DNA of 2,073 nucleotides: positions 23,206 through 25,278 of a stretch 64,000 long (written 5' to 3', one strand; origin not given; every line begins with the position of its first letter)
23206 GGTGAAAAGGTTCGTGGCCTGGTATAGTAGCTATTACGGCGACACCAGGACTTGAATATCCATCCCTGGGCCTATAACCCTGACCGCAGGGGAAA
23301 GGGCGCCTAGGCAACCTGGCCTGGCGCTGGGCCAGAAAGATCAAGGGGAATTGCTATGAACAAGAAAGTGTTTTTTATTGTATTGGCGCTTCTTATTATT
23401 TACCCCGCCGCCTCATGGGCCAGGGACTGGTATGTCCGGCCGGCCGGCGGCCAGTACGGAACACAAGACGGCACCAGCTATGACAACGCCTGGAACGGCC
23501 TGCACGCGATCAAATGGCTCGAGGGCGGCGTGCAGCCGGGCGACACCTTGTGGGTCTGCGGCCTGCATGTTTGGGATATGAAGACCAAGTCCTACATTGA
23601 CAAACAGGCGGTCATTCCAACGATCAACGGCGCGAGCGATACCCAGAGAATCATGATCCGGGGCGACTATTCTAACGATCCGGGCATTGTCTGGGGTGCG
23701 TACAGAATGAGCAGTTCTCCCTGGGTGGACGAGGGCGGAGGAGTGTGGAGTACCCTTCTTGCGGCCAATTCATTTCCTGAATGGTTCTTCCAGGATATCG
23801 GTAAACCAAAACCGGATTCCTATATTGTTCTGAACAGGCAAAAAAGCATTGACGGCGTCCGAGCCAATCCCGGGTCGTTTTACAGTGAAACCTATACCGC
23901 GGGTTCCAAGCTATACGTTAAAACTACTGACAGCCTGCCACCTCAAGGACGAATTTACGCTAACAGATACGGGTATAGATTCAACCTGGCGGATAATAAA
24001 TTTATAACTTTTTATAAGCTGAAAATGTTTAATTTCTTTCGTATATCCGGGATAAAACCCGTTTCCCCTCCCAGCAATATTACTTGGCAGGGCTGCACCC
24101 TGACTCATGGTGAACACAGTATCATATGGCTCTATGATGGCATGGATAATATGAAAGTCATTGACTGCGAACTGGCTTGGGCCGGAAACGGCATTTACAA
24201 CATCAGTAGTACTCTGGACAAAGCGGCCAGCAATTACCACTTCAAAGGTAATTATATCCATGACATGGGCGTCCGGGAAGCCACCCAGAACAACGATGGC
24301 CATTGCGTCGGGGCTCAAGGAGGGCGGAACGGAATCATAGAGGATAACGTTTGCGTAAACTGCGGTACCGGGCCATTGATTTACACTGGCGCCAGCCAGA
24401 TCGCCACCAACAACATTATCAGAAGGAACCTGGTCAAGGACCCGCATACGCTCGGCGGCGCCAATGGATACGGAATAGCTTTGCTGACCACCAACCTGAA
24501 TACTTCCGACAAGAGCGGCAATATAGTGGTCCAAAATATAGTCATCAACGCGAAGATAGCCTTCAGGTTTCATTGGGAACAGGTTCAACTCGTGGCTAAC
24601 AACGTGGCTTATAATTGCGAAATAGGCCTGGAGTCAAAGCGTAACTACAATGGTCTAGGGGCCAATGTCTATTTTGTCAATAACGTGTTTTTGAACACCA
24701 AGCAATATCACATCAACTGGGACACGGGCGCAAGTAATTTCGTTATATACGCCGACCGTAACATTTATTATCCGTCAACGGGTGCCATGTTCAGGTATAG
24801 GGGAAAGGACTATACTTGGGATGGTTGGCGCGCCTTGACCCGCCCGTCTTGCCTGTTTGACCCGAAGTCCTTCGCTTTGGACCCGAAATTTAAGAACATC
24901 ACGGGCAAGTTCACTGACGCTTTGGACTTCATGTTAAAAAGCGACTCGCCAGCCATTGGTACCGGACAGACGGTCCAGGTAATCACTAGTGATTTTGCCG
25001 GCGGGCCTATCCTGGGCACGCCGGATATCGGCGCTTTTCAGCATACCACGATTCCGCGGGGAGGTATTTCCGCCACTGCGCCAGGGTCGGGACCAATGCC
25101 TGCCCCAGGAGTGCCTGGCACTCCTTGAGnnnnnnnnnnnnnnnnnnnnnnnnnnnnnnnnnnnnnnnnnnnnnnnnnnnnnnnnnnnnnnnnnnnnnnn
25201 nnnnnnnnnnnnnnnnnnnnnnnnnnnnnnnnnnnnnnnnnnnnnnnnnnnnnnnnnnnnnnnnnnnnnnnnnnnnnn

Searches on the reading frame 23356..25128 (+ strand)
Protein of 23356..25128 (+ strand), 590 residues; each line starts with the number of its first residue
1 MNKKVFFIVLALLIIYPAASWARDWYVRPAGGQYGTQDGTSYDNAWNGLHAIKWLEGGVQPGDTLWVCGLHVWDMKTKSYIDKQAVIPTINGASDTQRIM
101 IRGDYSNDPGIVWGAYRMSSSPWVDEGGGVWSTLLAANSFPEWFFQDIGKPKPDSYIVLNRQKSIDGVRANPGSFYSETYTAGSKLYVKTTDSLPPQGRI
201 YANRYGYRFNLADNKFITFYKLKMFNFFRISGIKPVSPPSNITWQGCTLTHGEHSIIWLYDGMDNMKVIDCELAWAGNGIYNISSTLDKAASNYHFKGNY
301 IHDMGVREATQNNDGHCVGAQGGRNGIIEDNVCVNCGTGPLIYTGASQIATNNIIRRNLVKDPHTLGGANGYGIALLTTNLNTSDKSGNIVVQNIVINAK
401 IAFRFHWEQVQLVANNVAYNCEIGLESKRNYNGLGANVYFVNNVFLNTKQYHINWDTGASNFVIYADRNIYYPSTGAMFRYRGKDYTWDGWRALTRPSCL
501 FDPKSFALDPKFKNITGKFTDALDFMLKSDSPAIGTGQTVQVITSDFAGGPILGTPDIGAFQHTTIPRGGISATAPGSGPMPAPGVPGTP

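Call 10: search_protein_families(library=pfam, proteins=[window:23356-25128:+], max_evalue=0.001)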
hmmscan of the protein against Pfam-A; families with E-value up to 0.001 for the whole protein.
window:23356-25128:+ (590 aa): 0 families

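Call 67: search_protein_families(library=ncbifam, proteins=[window:23356-25128:+], max_evalue=0.001)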
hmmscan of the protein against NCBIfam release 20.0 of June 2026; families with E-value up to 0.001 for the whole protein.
window:23356-25128:+ (590 aa): 1 family
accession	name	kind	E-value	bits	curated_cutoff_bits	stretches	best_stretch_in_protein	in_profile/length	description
NF041518.1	choice_anch_Q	domain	5.1e-05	23.4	25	1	522-562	14-56/58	choice-of-anchor Q domain-containing protein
